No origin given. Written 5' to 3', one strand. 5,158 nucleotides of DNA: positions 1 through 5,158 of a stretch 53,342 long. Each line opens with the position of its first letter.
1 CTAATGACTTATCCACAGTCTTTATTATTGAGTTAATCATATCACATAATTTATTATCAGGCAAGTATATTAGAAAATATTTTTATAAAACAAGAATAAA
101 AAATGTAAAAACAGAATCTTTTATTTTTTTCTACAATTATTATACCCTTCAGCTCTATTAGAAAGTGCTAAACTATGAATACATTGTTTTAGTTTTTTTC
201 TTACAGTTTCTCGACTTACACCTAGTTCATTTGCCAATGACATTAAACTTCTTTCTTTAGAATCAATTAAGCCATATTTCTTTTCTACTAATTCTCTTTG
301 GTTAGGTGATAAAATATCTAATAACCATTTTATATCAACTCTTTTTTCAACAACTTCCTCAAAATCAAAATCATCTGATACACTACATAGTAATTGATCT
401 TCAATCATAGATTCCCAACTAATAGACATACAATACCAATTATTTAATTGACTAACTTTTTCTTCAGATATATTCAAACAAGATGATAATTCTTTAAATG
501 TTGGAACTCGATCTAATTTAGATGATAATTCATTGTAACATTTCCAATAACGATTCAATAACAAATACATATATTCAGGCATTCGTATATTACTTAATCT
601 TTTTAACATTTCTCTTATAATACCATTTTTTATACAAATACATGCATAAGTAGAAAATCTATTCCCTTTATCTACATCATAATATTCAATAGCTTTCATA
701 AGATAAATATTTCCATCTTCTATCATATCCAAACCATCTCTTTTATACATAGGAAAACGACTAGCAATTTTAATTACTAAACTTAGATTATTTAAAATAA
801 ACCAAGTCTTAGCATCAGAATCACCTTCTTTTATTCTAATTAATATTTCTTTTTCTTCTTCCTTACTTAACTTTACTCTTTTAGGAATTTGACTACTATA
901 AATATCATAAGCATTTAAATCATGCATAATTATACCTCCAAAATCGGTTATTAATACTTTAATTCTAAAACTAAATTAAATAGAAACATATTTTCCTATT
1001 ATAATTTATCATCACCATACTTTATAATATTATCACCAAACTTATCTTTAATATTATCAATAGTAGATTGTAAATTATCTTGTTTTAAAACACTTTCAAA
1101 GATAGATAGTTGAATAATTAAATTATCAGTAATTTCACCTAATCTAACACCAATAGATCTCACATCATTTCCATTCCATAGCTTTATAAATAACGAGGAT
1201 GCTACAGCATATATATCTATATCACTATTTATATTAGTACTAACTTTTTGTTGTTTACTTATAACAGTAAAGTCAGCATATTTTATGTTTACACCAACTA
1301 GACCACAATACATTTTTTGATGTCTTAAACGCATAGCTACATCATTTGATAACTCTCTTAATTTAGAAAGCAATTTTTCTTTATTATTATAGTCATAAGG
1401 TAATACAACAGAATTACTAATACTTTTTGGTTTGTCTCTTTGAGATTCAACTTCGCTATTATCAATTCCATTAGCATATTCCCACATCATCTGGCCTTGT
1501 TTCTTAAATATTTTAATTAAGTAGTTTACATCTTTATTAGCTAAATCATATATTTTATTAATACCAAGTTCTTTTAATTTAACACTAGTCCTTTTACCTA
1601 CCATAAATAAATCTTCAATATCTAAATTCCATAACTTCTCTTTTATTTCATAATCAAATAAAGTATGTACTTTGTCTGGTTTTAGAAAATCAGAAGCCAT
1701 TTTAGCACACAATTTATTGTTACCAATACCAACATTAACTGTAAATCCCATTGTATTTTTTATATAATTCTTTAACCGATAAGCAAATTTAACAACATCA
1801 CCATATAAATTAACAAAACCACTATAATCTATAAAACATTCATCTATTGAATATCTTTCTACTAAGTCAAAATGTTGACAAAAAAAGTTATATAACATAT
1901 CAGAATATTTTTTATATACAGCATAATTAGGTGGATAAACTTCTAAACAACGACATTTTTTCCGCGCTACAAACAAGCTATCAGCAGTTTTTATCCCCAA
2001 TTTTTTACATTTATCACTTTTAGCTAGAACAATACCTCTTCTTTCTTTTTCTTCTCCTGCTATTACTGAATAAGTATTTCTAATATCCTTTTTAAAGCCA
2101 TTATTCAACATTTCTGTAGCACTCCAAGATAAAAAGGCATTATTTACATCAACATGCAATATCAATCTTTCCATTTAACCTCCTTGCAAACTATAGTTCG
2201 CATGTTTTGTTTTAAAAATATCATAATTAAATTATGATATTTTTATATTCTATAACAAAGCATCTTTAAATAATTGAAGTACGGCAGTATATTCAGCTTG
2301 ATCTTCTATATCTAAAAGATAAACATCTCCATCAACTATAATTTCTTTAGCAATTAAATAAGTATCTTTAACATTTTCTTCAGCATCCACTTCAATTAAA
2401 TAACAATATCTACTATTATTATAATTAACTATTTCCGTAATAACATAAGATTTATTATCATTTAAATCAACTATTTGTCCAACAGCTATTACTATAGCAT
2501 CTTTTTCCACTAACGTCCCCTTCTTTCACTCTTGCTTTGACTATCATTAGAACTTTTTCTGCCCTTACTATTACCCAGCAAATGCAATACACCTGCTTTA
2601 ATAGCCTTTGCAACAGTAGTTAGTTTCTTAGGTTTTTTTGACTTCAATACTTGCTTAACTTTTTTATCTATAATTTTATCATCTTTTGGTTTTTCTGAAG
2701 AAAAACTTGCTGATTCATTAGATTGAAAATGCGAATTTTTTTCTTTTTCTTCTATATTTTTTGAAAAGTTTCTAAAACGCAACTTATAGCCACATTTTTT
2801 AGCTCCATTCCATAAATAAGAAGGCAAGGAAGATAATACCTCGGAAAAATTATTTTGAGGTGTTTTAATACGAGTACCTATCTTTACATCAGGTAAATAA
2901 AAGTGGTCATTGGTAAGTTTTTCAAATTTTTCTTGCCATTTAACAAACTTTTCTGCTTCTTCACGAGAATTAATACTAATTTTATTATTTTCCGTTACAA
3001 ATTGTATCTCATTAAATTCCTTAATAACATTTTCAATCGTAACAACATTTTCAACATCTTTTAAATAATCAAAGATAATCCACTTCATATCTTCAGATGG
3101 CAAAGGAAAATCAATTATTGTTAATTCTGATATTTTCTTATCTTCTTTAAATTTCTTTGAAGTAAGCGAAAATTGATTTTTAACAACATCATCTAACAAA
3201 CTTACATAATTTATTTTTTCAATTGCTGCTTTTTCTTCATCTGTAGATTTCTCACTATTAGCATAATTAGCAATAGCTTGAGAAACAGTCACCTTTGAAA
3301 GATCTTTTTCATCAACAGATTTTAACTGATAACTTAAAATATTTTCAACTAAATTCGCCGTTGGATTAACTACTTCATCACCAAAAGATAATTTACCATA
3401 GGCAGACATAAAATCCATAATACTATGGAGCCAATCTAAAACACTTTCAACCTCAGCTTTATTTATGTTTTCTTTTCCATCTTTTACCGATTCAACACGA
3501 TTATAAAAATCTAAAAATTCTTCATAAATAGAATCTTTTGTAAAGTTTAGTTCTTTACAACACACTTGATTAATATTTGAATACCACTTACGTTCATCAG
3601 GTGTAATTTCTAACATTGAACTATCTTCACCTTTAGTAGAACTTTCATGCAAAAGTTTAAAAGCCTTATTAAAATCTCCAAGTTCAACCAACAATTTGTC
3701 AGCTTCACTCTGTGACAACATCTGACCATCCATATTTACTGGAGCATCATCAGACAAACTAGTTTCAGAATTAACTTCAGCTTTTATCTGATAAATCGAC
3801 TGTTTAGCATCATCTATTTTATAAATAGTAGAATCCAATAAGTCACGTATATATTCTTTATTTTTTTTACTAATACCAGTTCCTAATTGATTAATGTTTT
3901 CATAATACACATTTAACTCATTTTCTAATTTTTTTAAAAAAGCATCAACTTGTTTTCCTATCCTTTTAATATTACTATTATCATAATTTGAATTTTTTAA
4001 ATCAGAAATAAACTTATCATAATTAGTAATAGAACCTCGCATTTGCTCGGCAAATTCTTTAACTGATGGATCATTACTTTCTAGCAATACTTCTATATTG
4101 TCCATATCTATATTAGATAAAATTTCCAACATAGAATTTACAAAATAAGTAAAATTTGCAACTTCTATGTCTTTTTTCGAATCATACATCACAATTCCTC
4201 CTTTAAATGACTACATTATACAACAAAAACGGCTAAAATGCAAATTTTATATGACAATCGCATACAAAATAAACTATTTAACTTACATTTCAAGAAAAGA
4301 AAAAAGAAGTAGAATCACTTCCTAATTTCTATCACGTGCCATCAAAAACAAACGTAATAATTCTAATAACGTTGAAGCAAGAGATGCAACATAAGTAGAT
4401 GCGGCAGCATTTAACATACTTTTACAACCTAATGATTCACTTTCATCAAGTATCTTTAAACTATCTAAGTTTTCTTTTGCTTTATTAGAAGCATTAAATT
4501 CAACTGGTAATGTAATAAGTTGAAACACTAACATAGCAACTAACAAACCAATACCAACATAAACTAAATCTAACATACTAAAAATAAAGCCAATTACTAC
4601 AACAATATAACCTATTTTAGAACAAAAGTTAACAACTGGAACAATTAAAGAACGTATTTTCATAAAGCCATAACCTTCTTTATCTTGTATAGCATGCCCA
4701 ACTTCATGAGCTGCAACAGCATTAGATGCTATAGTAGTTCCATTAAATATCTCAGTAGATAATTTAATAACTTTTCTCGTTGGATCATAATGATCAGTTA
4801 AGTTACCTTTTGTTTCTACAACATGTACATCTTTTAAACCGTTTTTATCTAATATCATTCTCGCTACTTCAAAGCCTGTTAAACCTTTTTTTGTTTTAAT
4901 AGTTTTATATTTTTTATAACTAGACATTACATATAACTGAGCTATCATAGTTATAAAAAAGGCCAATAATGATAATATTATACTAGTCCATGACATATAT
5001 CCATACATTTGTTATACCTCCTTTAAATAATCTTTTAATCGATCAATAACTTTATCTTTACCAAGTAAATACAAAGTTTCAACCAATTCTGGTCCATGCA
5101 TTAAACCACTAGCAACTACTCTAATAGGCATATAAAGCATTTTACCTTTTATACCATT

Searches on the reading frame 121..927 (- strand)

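Call 69: search_protein_families(library=pfam, proteins=[window:121-927:-], max_evalue=0.00001)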
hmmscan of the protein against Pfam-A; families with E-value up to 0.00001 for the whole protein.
window:121-927:- (268 aa): 3 families
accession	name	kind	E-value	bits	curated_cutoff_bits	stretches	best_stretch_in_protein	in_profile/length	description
PF04545.22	Sigma70_r4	-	3.2e-11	43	24.1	1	202-253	1-48/50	Sigma-70, region 4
PF04542.20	Sigma70_r2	-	1.1e-10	41.6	24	1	46-109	4-67/71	Sigma-70 region 2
PF04539.22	Sigma70_r3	-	2.9e-06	27.7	25.3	0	124-164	3-43/78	Sigma-70 region 3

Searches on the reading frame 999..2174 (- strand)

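Call 69: search_protein_families(library=pfam, proteins=[window:999-2174:-], max_evalue=0.00001)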
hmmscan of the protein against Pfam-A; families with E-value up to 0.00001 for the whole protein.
window:999-2174:- (391 aa): 3 families
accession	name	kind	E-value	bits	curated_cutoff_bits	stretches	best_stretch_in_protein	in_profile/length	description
PF00817.25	IMS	-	2.1e-32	112.5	23.2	1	9-162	2-148/148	impB/mucB/samB family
PF11799.13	IMS_C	-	1.9e-24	86.6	20.7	1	249-357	1-108/109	impB/mucB/samB family C-terminal domain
PF21999.2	IMS_HHH_1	-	5.8e-07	30.3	27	1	191-238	5-53/53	DNA polymerase-iota, thumb domain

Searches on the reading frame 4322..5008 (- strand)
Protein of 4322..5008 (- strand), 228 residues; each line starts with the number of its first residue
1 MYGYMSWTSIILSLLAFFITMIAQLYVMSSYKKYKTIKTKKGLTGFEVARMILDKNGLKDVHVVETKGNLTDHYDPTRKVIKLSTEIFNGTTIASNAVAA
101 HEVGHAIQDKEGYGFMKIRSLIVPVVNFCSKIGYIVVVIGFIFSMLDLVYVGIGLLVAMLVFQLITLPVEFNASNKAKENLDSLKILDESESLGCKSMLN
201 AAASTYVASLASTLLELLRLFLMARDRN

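Call 7: search_protein_families(library=ncbifam, proteins=[window:4322-5008:-])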
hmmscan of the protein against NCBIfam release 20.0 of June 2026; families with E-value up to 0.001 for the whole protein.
window:4322-5008:- (228 aa): 0 families

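Call 69: search_protein_families(library=pfam, proteins=[window:4322-5008:-], max_evalue=0.00001)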
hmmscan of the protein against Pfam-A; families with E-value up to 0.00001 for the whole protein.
window:4322-5008:- (228 aa): 1 family
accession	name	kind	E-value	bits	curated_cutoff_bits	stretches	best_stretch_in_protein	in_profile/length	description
PF04298.18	Zn_peptidase_2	-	2.2e-81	273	27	1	10-224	2-217/218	Putative neutral zinc metallopeptidase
